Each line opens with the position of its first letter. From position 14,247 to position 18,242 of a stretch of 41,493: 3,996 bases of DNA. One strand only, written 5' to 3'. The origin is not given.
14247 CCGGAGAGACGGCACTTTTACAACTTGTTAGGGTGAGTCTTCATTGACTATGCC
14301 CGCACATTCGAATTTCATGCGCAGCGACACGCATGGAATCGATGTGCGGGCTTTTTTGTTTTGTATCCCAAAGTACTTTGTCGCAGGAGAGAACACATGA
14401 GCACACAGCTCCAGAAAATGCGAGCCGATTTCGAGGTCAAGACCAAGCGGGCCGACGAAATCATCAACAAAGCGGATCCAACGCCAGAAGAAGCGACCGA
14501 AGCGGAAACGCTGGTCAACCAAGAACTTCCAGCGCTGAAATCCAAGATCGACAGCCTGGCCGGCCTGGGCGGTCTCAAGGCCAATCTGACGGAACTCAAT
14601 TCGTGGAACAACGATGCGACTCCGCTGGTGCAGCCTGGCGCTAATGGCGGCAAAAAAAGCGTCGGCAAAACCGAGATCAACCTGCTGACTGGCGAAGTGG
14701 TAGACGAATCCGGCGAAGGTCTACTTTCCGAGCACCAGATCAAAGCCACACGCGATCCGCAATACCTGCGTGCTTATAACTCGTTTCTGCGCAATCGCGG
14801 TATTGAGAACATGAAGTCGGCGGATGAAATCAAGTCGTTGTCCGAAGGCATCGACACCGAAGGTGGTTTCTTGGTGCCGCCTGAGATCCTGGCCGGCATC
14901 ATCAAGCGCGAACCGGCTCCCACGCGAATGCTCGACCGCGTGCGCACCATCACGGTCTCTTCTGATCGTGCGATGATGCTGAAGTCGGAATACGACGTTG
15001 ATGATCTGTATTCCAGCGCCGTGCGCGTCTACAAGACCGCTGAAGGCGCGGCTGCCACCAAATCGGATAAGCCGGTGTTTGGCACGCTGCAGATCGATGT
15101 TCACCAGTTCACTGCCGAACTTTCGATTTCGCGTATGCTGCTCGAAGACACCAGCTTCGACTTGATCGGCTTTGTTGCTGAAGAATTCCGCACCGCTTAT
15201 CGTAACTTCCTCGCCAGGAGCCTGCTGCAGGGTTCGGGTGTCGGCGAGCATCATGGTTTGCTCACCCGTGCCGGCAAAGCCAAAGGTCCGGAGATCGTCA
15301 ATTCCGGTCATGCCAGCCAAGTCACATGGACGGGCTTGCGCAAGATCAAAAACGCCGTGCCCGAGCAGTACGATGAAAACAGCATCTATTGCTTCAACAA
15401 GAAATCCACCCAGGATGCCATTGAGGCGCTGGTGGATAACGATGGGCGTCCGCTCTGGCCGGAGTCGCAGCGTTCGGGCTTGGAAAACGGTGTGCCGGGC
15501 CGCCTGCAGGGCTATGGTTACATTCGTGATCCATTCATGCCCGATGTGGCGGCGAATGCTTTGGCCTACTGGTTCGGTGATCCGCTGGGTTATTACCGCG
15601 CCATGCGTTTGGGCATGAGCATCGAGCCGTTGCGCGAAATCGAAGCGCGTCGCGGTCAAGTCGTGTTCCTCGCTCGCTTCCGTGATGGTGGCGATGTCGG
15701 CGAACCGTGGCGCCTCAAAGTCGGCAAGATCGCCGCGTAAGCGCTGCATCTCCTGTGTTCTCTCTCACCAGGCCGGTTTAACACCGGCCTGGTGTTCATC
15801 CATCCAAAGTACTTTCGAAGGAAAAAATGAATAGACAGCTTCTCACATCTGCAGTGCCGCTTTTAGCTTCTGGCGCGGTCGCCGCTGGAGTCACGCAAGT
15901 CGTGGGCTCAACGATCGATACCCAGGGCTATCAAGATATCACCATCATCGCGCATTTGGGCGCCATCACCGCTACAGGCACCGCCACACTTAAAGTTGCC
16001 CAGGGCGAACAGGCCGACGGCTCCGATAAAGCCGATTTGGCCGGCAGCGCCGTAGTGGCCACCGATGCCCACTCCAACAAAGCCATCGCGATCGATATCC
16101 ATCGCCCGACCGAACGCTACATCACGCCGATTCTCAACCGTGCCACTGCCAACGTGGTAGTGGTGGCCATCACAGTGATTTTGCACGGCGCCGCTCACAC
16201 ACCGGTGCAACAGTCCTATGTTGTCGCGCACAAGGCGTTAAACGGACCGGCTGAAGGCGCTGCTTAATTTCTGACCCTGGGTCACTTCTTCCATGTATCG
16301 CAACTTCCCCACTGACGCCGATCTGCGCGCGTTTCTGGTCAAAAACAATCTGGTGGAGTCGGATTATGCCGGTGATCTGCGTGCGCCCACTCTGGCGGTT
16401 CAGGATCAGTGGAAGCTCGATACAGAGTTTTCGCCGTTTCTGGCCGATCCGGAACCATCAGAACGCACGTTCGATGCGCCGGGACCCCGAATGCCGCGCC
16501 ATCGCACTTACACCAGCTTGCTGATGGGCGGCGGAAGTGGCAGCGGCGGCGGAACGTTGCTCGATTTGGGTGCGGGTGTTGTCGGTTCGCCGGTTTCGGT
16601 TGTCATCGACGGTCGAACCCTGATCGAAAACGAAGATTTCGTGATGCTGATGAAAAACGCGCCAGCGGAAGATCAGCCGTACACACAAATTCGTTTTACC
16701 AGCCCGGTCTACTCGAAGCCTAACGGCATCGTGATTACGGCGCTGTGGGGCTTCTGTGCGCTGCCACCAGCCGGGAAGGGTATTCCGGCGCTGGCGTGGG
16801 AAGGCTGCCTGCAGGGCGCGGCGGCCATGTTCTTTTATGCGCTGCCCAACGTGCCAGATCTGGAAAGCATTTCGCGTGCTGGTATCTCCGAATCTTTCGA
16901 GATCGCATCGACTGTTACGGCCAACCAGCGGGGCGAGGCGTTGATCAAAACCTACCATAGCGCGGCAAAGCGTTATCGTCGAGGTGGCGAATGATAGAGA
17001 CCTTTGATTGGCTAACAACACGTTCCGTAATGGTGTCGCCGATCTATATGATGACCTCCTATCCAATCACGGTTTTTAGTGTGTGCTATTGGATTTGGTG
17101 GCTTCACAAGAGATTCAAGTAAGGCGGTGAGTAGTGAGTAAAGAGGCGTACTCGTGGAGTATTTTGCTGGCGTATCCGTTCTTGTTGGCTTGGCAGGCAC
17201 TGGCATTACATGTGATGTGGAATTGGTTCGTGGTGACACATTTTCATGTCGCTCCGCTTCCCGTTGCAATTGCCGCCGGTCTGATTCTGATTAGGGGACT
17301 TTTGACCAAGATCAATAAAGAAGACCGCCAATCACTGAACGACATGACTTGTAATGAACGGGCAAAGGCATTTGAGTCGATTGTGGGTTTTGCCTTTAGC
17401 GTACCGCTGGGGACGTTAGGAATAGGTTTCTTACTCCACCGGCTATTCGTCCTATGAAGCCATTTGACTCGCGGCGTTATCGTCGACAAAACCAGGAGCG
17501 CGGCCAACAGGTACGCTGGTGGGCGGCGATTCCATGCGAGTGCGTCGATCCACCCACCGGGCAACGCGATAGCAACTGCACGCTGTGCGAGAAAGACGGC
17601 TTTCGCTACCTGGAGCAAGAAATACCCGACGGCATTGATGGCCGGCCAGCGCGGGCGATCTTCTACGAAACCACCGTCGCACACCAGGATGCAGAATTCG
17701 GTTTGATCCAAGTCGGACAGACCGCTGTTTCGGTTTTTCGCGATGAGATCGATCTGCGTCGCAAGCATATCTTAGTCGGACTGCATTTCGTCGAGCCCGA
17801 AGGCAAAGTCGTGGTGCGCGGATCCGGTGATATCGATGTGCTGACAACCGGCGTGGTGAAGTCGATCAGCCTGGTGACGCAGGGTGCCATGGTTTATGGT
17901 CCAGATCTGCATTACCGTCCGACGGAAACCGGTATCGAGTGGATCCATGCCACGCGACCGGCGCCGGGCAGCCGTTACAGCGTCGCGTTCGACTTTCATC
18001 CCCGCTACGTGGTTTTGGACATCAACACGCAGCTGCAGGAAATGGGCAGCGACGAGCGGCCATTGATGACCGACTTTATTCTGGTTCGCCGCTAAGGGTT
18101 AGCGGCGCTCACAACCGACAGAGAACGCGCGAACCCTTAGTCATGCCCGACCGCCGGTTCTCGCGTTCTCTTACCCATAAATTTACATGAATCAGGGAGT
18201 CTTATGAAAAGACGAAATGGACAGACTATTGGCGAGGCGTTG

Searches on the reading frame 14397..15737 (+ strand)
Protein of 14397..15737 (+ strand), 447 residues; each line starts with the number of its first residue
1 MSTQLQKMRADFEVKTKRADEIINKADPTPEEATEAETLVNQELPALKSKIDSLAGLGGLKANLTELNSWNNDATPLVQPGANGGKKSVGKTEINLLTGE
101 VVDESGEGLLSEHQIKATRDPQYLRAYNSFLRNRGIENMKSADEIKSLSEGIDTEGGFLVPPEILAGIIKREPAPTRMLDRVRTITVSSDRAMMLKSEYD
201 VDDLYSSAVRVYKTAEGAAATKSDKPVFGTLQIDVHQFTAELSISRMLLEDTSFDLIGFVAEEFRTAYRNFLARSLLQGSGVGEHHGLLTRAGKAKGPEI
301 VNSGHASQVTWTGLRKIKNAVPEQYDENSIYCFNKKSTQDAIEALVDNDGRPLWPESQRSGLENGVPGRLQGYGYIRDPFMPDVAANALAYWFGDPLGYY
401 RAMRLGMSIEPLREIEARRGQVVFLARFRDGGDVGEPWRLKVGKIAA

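Call 14: search_protein_families(library=pfam, proteins=[window:14397-15737:+], max_evalue=0.001)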
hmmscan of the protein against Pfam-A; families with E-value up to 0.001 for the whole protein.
window:14397-15737:+ (447 aa): 1 family
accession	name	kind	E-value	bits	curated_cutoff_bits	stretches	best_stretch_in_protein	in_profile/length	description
PF05065.19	Phage_capsid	-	1.4e-38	133.4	24.2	1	156-444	1-279/280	Phage capsid family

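Call 88: search_solved_structures(query=window:14397-15737:+, max_evalue=0.01, show_alignments=3)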
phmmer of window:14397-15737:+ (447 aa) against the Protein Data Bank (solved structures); distinct sequences matched with E-value up to 0.01: 3.
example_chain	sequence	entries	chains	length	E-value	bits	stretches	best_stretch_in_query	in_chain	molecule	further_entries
6tba_C5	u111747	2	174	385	9.6e-24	87.5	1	116-447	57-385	Phage major capsid protein, HK97 family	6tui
6tb9_C5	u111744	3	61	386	9.6e-24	87.5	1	116-447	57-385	Major capsid protein Rcc01687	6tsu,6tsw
9gyi_B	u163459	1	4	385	0.0045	19.4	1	140-389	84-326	Major head protein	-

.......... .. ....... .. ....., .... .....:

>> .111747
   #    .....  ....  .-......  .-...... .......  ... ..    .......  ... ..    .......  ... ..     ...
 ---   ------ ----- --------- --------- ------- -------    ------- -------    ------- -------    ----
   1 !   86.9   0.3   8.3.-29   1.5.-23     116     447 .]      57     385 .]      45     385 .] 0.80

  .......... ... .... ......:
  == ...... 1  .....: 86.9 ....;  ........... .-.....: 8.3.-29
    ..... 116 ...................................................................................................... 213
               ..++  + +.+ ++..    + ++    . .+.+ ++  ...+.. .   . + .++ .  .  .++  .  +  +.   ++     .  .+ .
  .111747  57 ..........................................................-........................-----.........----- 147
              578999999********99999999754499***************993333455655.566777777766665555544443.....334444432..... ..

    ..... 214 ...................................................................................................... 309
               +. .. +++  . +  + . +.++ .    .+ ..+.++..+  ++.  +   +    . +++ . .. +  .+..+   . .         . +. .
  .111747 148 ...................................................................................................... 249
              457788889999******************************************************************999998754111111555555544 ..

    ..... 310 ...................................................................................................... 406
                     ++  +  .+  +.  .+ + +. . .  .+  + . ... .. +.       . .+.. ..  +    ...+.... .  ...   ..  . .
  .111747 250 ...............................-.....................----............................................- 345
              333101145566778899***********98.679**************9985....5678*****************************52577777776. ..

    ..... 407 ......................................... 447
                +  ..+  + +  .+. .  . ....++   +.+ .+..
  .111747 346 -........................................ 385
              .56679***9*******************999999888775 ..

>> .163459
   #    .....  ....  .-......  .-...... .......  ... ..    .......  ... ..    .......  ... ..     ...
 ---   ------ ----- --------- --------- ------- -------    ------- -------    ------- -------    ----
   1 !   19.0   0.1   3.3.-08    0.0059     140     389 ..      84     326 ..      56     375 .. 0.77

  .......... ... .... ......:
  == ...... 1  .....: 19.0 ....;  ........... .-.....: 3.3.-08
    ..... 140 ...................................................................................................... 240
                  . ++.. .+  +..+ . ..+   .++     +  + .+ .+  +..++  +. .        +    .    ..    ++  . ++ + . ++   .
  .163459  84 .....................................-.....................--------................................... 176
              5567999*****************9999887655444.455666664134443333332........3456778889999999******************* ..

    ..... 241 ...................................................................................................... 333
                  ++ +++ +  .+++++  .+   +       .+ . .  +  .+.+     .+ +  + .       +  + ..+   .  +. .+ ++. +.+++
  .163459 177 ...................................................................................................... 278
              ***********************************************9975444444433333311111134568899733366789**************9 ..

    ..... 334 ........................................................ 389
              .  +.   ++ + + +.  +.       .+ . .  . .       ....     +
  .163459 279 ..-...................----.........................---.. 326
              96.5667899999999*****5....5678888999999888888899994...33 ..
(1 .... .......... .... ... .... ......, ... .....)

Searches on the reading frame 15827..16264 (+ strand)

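Call 14: search_protein_families(library=pfam, proteins=[window:15827-16264:+], max_evalue=0.001)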
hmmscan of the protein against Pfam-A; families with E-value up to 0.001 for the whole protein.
window:15827-16264:+ (146 aa): 0 families

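Call 76: search_protein_families(library=phrogs, proteins=[window:15827-16264:+], max_evalue=0.001)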
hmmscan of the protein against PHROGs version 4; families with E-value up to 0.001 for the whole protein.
window:15827-16264:+ (146 aa): 1 family
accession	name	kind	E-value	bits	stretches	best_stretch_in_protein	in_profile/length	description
phrog_5707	-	unknown function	1.1e-09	39.3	1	6-105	8-112/134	-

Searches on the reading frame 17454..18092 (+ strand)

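Call 76: search_protein_families(library=phrogs, proteins=[window:17454-18092:+], max_evalue=0.001)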
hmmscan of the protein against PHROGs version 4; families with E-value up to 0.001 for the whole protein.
window:17454-18092:+ (213 aa): 2 families
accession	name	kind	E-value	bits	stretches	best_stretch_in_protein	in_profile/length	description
phrog_1004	-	head and packaging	1.4e-11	45.3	1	4-191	18-198/263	virion structural protein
phrog_877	-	unknown function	0.0001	21.2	1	120-184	287-356/1141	-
